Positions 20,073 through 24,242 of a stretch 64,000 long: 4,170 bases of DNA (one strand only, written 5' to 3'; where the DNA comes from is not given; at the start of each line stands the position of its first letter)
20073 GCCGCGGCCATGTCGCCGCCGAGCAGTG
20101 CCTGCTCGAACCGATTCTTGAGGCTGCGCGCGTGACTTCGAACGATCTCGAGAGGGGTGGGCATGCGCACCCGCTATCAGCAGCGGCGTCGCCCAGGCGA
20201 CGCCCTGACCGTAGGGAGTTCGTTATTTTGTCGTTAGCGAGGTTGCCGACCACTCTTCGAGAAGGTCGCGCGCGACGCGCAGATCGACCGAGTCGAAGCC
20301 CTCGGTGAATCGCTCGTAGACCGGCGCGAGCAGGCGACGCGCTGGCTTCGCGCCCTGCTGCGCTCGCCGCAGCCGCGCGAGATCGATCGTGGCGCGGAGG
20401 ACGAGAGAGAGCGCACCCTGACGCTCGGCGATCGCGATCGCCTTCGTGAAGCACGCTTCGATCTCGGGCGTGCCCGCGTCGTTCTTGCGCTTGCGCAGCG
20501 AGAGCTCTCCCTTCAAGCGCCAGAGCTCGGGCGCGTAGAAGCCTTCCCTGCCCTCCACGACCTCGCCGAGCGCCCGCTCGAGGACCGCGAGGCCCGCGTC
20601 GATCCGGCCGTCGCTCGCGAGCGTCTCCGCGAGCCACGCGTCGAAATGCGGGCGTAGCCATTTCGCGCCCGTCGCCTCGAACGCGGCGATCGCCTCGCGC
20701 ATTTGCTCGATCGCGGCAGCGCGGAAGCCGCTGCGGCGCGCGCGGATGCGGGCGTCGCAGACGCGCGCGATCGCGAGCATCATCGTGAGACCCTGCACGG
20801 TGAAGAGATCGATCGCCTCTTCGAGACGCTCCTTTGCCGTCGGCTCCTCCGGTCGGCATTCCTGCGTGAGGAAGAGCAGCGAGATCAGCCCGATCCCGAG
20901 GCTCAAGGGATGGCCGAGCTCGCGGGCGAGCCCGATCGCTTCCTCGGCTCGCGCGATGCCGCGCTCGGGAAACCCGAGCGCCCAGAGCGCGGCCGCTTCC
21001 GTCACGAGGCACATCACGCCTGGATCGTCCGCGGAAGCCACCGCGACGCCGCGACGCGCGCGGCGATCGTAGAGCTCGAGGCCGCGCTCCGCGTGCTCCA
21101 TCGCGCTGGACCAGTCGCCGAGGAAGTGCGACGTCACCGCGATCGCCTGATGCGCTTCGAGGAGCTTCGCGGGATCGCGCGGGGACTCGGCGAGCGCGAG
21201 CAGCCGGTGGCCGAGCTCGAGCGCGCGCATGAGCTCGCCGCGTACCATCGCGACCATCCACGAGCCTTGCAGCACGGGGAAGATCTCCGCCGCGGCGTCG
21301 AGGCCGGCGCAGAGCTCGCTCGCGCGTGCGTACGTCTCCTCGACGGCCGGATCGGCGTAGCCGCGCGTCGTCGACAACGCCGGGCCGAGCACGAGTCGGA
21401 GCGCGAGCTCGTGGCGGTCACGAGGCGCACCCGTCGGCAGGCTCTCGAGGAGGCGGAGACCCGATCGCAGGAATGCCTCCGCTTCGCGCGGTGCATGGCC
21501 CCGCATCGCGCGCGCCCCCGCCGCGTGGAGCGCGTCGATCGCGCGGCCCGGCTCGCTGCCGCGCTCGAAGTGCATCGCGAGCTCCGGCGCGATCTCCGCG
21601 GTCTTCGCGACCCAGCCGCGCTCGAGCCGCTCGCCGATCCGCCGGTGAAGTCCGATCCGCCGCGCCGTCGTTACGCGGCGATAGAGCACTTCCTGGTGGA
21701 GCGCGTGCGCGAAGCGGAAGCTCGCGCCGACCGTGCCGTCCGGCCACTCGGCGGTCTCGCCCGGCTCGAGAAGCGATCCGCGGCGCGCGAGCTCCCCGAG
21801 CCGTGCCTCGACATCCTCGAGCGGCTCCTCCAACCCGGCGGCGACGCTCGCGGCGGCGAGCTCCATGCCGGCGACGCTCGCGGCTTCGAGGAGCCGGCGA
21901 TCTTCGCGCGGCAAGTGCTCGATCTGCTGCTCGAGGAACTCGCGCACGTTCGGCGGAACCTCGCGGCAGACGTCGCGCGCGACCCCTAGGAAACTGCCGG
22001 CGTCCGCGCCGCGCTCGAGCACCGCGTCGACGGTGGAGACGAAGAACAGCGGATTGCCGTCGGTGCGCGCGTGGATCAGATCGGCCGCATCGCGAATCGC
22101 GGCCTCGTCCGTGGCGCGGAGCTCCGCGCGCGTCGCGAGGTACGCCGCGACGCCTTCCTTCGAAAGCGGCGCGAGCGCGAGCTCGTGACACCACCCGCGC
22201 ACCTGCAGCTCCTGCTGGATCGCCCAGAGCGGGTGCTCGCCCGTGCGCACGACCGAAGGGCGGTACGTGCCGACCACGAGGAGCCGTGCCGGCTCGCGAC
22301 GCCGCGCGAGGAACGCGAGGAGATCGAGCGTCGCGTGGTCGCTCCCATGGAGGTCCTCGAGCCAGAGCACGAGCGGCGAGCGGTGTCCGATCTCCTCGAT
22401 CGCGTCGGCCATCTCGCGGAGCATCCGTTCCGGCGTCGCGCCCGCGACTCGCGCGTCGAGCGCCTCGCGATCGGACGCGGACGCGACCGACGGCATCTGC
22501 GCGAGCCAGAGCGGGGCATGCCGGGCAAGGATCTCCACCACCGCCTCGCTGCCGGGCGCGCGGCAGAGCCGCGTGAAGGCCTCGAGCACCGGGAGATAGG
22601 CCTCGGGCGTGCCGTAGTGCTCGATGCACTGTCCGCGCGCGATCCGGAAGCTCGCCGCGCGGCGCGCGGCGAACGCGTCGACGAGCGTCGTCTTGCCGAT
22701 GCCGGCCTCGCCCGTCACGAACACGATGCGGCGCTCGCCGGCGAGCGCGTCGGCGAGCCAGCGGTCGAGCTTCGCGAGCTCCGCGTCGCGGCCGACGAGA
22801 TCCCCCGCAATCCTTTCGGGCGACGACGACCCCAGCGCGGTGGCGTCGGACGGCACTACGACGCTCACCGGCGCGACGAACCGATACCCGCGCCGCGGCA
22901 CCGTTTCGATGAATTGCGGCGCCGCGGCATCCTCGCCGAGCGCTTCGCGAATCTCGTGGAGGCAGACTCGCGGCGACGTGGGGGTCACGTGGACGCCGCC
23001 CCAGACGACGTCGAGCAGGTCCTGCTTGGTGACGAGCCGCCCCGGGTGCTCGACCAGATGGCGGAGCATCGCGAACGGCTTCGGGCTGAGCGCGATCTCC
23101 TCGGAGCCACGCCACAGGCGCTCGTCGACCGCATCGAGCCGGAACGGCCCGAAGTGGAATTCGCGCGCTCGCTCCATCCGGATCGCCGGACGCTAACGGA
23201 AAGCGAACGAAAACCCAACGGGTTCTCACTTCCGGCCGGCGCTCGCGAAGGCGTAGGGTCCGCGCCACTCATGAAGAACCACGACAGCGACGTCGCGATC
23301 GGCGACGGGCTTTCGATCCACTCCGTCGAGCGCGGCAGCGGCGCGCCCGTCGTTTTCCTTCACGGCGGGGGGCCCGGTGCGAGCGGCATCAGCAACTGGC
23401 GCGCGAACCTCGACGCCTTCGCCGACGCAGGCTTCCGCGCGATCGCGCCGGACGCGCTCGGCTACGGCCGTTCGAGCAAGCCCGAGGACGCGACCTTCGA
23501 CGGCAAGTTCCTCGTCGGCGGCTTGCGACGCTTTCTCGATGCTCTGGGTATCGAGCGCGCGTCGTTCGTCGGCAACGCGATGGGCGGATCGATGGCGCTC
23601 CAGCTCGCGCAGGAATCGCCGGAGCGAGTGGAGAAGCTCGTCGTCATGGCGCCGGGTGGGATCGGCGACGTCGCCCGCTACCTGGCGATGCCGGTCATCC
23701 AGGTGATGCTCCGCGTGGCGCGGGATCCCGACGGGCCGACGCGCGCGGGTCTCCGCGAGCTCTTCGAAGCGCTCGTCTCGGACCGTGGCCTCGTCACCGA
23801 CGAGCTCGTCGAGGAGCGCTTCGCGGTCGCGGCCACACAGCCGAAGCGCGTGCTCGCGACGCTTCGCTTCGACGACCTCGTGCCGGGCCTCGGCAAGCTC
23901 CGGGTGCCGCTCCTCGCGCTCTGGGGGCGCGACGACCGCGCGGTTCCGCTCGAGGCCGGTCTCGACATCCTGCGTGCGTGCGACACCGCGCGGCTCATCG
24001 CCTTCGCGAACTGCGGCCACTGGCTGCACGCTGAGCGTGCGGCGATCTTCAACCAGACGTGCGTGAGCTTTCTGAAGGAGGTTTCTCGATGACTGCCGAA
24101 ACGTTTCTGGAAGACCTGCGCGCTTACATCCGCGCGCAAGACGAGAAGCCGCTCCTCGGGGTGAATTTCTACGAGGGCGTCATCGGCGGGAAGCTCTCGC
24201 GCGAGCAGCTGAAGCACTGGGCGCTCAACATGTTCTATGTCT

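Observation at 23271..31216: Unusual six-gene aromatic-type operon combining a diiron HDO, HpaB-like monooxygenase, extradiol dioxygenase, Ser-less hydrolase, TonB receptor and ThDP enzyme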

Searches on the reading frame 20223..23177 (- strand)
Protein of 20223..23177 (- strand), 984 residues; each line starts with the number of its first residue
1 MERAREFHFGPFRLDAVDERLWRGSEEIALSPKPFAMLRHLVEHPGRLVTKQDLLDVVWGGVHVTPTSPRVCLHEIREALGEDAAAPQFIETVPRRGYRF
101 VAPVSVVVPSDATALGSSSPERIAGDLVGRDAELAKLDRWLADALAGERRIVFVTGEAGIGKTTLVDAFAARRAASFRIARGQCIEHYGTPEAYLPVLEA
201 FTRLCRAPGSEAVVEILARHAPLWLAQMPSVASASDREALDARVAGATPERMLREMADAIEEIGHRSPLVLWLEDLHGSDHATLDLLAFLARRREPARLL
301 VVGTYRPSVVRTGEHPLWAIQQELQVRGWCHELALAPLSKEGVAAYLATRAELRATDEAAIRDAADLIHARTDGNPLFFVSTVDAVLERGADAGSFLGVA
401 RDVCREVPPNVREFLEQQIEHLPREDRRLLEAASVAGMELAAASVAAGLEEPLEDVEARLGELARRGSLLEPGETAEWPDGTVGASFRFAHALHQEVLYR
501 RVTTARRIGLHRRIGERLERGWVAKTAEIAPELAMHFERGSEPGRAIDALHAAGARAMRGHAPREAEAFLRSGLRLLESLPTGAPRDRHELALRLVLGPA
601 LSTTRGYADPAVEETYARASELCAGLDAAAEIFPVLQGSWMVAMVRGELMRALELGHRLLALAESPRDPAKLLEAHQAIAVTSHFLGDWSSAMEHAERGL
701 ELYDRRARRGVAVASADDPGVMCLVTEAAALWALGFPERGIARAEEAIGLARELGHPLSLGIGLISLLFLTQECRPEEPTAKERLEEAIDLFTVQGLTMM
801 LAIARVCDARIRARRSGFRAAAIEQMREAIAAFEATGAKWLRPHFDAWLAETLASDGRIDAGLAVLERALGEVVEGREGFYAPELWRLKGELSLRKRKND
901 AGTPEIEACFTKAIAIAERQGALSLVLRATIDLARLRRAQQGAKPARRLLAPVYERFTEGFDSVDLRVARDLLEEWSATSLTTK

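Call 4: search_protein_families(library=pfam, proteins=[window:20223-23177:-])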
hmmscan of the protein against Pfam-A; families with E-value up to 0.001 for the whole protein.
window:20223-23177:- (984 aa): 4 families
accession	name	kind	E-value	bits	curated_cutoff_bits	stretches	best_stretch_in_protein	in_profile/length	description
PF13191.12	AAA_16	-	2.1e-25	90.6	32.6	1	127-302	2-167/167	AAA ATPase domain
PF00486.34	Trans_reg_C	-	6.3e-16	58.6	26.2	1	26-100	2-77/77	Transcriptional regulatory protein, C terminal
PF13401.12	AAA_22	-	9.3e-06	26.4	27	1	148-305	4-124/130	AAA domain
PF05729.18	NACHT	-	0.00048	20.4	26.7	0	150-171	1-22/167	NACHT domain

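Call 5: search_protein_families(library=ncbifam, proteins=[window:20223-23177:-])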
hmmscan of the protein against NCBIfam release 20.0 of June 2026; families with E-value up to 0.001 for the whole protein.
window:20223-23177:- (984 aa): 22 families
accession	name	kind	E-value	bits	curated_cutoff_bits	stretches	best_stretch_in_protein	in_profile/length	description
TIGR03903.1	TOMM_kin_cyc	equivalog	1.5e-63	215.2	705.75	1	126-934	482-1265/1267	TOMM system kinase/cyclase fusion protein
NF009037.0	PRK12370.1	equivalog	1.2e-15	56.9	589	1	4-113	11-118/553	HilA/EilA family virulence transcriptional regulator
NF007540.1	PRK10153.1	equivalog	2.2e-12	46.6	400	1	17-112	16-112/516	lysine decarboxylation/transport transcriptional activator CadC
TIGR02154.1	PhoB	equivalog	2.5e-10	40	296.2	1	8-100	133-225/226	phosphate regulon transcriptional regulator PhoB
NF040689.1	MtrAB_MtrA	equivalog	4.4e-09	36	300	1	5-99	122-217/219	MtrAB system response regulator MtrA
NF007820.0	PRK10529.1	equivalog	9.3e-09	35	325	1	8-101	130-224/225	two-component system response regulator KdpE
NF007005.1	PRK09468.1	equivalog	2.2e-08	33.8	331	1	5-102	135-233/237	osmolarity response regulator transcription factor OmpR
NF045944.1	ResRegRpaBCyano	equivalog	4.1e-08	32.9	330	1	8-100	132-227/229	response regulator transcription factor RpaB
NF005568.0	PRK07239.1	equivalog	4.2e-08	32.5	273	1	25-102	301-373/381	uroporphyrinogen-III synthase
NF007977.0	PRK10701.1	equivalog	2e-07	30.7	330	1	3-101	135-234/241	two-component system response regulator RstA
NF033117.2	vanR_ACDEGLN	exception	8.2e-07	28.8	350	1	24-99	148-224/226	VanR-ABDEGLN family response regulator transcription factor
NF007546.0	PRK10161.1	equivalog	1e-06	28.5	471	1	13-101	138-226/229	phosphate response regulator transcription factor PhoB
NF000404.1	vanR-D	exception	1e-05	25.2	500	1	26-98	155-228/232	vancomycin resistance response regulator transcription factor VanR-D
NF045914.1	RespRegNblR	equivalog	1.1e-05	25.1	300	1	6-61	131-186/228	response regulator transcription factor NblR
NF041734.1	resp_reg_RppA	equivalog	1.4e-05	24.6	250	1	25-101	152-228/229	two-component system response regulator RppA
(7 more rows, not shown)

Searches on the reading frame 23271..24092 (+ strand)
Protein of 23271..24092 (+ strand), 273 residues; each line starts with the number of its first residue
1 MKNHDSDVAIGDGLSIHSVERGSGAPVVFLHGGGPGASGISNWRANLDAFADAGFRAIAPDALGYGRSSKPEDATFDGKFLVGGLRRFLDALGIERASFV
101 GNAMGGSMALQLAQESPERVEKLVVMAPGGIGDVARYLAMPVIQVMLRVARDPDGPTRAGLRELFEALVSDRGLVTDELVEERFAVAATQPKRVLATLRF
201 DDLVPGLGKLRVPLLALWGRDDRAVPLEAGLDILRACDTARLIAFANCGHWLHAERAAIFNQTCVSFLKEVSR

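Call 4: search_protein_families(library=pfam, proteins=[window:23271-24092:+])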
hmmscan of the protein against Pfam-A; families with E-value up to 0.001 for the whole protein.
window:23271-24092:+ (273 aa): 3 families
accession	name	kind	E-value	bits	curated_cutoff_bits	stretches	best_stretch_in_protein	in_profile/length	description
PF00561.26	Abhydrolase_1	-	5.8e-28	98.6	25.8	2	26-131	2-103/245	alpha/beta hydrolase fold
PF12697.13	Abhydrolase_6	-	6.7e-22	79.7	26.3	1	27-260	1-214/217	Alpha/beta hydrolase family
PF12146.15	Hydrolase_4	-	2.2e-13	50.5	27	1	26-256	6-238/239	Serine aminopeptidase, S33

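Call 5: search_protein_families(library=ncbifam, proteins=[window:23271-24092:+])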
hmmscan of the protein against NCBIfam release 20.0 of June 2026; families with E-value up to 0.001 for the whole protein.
window:23271-24092:+ (273 aa): 35 families (the best 25 are shown)
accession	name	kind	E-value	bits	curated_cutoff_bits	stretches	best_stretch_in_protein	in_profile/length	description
NF045632.1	hydroxlase_HsaD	equivalog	9e-57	192.2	400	1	13-269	23-289/290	4,5:9,10-diseco-3-hydroxy-5,9,17-trioxoandrosta-1(10),2-diene-4-oate hydrolase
TIGR03343.1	biphenyl_bphD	equivalog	6.5e-56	189.6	462.15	1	14-269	20-281/282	2-hydroxy-6-oxo-6-phenylhexa-2,4-dienoate hydrolase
NF011457.0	PRK14875.1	equivalog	5.6e-30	104.5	307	1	16-269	122-370/372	acetoin dehydrogenase dihydrolipoyllysine-residue acetyltransferase subunit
TIGR02427.1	protocat_pcaD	equivalog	9.4e-21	74.3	255.85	2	40-127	26-111/251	3-oxoadipate enol-lactonase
NF051488.1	bifunc_PcaDC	exception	1.1e-18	67.5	390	1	40-270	25-252/375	bifunctional 3-oxoadipate enol-lactonase/4-carboxymuconolactone decarboxylase PcaDC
TIGR03611.1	RutD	equivalog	3.5e-18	65.9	238.5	1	23-126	11-111/258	pyrimidine utilization protein D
NF002938.0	PRK03592.1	equivalog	9.1e-18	64.6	241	1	12-127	18-128/298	haloalkane dehalogenase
NF002043.0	PRK00870.1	subfamily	2.8e-16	59.8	265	1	11-127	31-147/302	haloalkane dehalogenase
NF050089.1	i_nPHAscl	equivalog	5.3e-15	55.2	300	1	20-129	13-118/288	intracellular short-chain-length polyhydroxyalkanoate depolymerase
NF052614.1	AB_fold_OlsI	equivalog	8.3e-14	51.7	385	1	79-270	72-257/272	ornithine lipid biosynthesis O-acyltransferase OlsI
TIGR03056.1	bchO_mg_che_rel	equivalog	1.8e-13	50.2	172.55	1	19-261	23-270/278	alpha/beta fold hydrolase BchO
TIGR03695.1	menH_SHCHC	equivalog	5.3e-13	49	208.55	1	26-125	4-101/252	2-succinyl-6-hydroxy-2,4-cyclohexadiene-1-carboxylate synthase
NF053693.1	esterase_mleCBF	exception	9.4e-12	44.9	564.5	2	207-256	217-266/279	CBF family alpha/beta fold macrolide esterase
NF051487.1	bifunc_PcaCD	exception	1e-11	44.6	430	1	25-126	173-269/413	bifunctional 4-carboxymuconolactone decarboxylase/3-oxoadipate enol-lactonase PcaCD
TIGR01250.1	pro_imino_pep_2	subfamily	1.6e-11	44.4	167.65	1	19-126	20-127/288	proline iminopeptidase-family hydrolase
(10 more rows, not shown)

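Call 20: find_homologous_proteins(query=window:23271-24092:+, max_evalue=1e-20)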
Query window:23271-24092:+ (273 aa): 1404 proteins with E <= 1e-20 among 4974 candidates; the best 120 are listed.
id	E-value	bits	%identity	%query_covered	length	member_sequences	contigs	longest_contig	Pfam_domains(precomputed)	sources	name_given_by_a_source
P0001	1.5e-159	548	91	100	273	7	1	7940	PF12697.14,PF00561.27,PF12146.16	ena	-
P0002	5.3e-115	402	80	83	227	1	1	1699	PF12697.14,PF00561.27,PF12146.16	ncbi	ncbi:MAG: alpha/beta fold hydrolase, partial [Candidatus Binatia bacterium]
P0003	4.1e-113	395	65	96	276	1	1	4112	PF12697.14,PF00561.27,PF12146.16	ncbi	-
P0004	3.0e-112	392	63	96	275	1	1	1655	PF12697.14,PF00561.27,PF12146.16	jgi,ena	-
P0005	4.2e-112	392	64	96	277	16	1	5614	PF12697.14,PF00561.27,PF12146.16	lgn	-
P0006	5.6e-111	388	63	96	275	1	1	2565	PF12697.14,PF00561.27,PF12146.16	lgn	-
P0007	1.9e-109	383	62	96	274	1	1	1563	PF12697.14,PF00561.27,PF12146.16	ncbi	ncbi:MAG: alpha/beta fold hydrolase [Candidatus Binatia bacterium]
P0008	1.3e-95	338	61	87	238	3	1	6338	PF12697.14,PF00561.27,PF12146.16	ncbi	ncbi:MAG: alpha/beta fold hydrolase, partial [Candidatus Binatia bacterium]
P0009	7.5e-90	319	54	96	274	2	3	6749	PF12697.14,PF00561.27,PF12146.16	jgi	jgi:4,5:9,10-diseco-3-hydroxy-5,9,17-trioxoandrosta-1(10),2-diene-4-oate hydrolase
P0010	1.0e-89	319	55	96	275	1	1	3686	PF00326.28,PF12697.14,PF00561.27,PF12146.16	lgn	-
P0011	1.0e-89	319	55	96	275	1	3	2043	PF00326.28,PF12697.14,PF00561.27,PF12146.16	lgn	-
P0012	2.9e-84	301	52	96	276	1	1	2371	PF12697.14,PF00561.27,PF12146.16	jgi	-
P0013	1.0e-82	296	52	96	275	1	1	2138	PF12697.14,PF00561.27,PF12146.16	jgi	jgi:4,5:9,10-diseco-3-hydroxy-5,9,17-trioxoandrosta-1(10),2-diene-4-oate hydrolase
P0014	6.1e-82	293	51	97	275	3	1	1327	PF12697.14,PF00561.27,PF12146.16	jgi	jgi:4,5:9,10-diseco-3-hydroxy-5,9,17-trioxoandrosta-1(10),2-diene-4-oate hydrolase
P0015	1.9e-81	292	50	96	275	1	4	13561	PF00326.28,PF12697.14,PF00561.27,PF12146.16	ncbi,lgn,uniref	ncbi:MAG: alpha/beta fold hydrolase [Immundisolibacter sp.]|uniref:alpha/beta fold hydrolase n=2 Tax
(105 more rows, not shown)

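Call 22: find_encoding_contigs(protein=P0001, flank=10000, max_places=4)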
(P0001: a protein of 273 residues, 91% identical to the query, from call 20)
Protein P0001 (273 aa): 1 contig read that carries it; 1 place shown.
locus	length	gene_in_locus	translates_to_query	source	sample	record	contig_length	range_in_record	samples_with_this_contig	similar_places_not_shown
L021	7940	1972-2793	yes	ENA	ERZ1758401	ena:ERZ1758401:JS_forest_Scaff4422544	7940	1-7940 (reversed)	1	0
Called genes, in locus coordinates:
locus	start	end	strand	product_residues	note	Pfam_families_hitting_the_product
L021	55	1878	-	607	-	PF00486:Trans_reg_C, PF13191:AAA_16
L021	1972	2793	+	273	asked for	PF00561:Abhydrolase_1, PF12146:Hydrolase_4, PF12697:Abhydrolase_6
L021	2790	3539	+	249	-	PF03070:TENA_THI-4 (weak), PF14518:Haem_oxygenas_2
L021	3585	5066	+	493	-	PF11794:HpaB_N, PF03241:HpaB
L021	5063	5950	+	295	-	PF22632:BphC_D1, PF00903:Glyoxalase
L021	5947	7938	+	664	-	?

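Call 23: find_encoding_contigs(protein=P0008, flank=10000, max_places=4)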
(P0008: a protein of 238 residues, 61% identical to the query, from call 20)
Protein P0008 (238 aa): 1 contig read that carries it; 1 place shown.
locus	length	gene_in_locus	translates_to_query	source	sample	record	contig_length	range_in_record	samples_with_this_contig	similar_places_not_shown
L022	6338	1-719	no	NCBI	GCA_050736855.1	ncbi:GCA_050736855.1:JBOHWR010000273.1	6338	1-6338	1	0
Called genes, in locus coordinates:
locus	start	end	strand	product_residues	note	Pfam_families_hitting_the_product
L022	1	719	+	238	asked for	PF00561:Abhydrolase_1, PF12697:Abhydrolase_6, PF12146:Hydrolase_4, PF00561:Abhydrolase_1 (weak)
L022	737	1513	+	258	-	PF01557:FAA_hydrolase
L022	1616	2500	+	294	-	PF01118:Semialdhyde_dh, PF09290:AcetDehyd-dimer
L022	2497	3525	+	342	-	PF00682:HMGL-like, PF07836:DmpG_comm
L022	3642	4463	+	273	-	PF12146:Hydrolase_4, PF00561:Abhydrolase_1, PF12697:Abhydrolase_6, PF00326:Peptidase_S9 (faint)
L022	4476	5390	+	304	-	PF22247:Diox-like_N, PF00903:Glyoxalase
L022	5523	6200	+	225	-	PF03070:TENA_THI-4, PF14518:Haem_oxygenas_2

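Call 24: find_encoding_contigs(protein=P0005, flank=10000, max_places=4)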
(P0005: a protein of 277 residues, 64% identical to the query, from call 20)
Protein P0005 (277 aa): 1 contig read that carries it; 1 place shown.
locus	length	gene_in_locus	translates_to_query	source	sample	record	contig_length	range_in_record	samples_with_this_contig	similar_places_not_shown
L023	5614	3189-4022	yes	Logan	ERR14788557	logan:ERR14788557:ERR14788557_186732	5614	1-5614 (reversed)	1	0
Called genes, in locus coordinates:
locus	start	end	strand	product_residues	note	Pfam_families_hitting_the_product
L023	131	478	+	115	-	PF21748:UPF0150 (weak)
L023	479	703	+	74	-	PF07927:HicA_toxin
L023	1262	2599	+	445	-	PF00355:Rieske, PF00848:Ring_hydroxyl_A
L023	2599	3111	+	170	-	PF13577:SnoaL_4, PF00866:Ring_hydroxyl_B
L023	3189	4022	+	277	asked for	PF00561:Abhydrolase_1, PF12146:Hydrolase_4, PF12697:Abhydrolase_6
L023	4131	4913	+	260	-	PF01557:FAA_hydrolase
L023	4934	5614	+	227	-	?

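Call 66: search_solved_structures(query=window:23271-24092:+, max_evalue=1e-20, show_alignments=2)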
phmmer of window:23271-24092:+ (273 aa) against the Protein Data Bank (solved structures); distinct sequences matched with E-value up to 1e-20: 21.
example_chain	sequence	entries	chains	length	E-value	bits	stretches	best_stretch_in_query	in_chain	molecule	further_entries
2rht_A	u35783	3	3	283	1.8e-51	178.3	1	14-269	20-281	2-hydroxy-6-oxo-6-phenylhexa-2,4-dienoate hydrolase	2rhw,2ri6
2puh_A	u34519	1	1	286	1.9e-51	178.3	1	14-269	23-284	2-hydroxy-6-oxo-6-phenylhexa-2,4-dienoate hydrolase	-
2og1_A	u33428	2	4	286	5e-51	176.9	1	14-269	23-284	2-hydroxy-6-oxo-6-phenylhexa-2,4-dienoate hydrolase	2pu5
3v1l_A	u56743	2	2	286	2.5e-50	174.6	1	14-269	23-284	2-hydroxy-6-oxo-6-phenylhexa-2,4-dienoate hydrolase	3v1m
2pu7_A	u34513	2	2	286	4.8e-50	173.7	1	14-269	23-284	2-hydroxy-6-oxo-6-phenylhexa-2,4-dienoate hydrolase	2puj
3v1k_A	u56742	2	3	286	6.6e-50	173.2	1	14-269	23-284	2-hydroxy-6-oxo-6-phenylhexa-2,4-dienoate hydrolase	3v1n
2wud_A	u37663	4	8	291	5.1e-43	150.6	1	10-268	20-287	2-HYDROXY-6-OXO-6-PHENYLHEXA-2,4-DIENOATE HYDROLASE BPHD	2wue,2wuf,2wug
5jz9_A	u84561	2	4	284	1.2e-42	149.5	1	10-268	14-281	4,5:9,10-diseco-3-hydroxy-5,9,17-trioxoandrosta-1(10),2-diene-4-oate hydrolase | 2-hydroxy-6-oxo-6-phenylhexa-2,4-dienoate hydrolase BphD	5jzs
7zjt_A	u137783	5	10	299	1.4e-42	149.3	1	10-268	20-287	4,5:9,10-diseco-3-hydroxy-5,9,17-trioxoandrosta-1(10),2-diene-4-oate hydrolase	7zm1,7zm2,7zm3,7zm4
5jzb_A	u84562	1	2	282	1.4e-42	149.2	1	10-268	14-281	4,5:9,10-diseco-3-hydroxy-5,9,17-trioxoandrosta-1(10),2-diene-4-oate hydrolase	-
2vf2_A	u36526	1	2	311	1.6e-42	149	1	10-268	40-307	2-HYDROXY-6-OXO-6-PHENYLHEXA-2,4-DIENOATE HYDROLASE BPHD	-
9ijk_A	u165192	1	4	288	1e-37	133.3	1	11-269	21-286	2-hydroxy-6-oxononadienedioate/2-hydroxy-6-oxononatrienedioate hydrolase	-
1u2e_A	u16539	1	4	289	1e-37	133.3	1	11-269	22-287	2-hydroxy-6-ketonona-2,4-dienedioic acid hydrolase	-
1iun_A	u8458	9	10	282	1.4e-35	126.3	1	16-271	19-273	meta-Cleavage product hydrolase | 2-hydroxy-6-oxo-7-methylocta-2,4-dienoate hydrolase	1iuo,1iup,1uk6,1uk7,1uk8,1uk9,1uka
2d0d_A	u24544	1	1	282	4.4e-35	124.6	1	16-271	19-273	2-hydroxy-6-oxo-7-methylocta-2,4-dienoate hydrolase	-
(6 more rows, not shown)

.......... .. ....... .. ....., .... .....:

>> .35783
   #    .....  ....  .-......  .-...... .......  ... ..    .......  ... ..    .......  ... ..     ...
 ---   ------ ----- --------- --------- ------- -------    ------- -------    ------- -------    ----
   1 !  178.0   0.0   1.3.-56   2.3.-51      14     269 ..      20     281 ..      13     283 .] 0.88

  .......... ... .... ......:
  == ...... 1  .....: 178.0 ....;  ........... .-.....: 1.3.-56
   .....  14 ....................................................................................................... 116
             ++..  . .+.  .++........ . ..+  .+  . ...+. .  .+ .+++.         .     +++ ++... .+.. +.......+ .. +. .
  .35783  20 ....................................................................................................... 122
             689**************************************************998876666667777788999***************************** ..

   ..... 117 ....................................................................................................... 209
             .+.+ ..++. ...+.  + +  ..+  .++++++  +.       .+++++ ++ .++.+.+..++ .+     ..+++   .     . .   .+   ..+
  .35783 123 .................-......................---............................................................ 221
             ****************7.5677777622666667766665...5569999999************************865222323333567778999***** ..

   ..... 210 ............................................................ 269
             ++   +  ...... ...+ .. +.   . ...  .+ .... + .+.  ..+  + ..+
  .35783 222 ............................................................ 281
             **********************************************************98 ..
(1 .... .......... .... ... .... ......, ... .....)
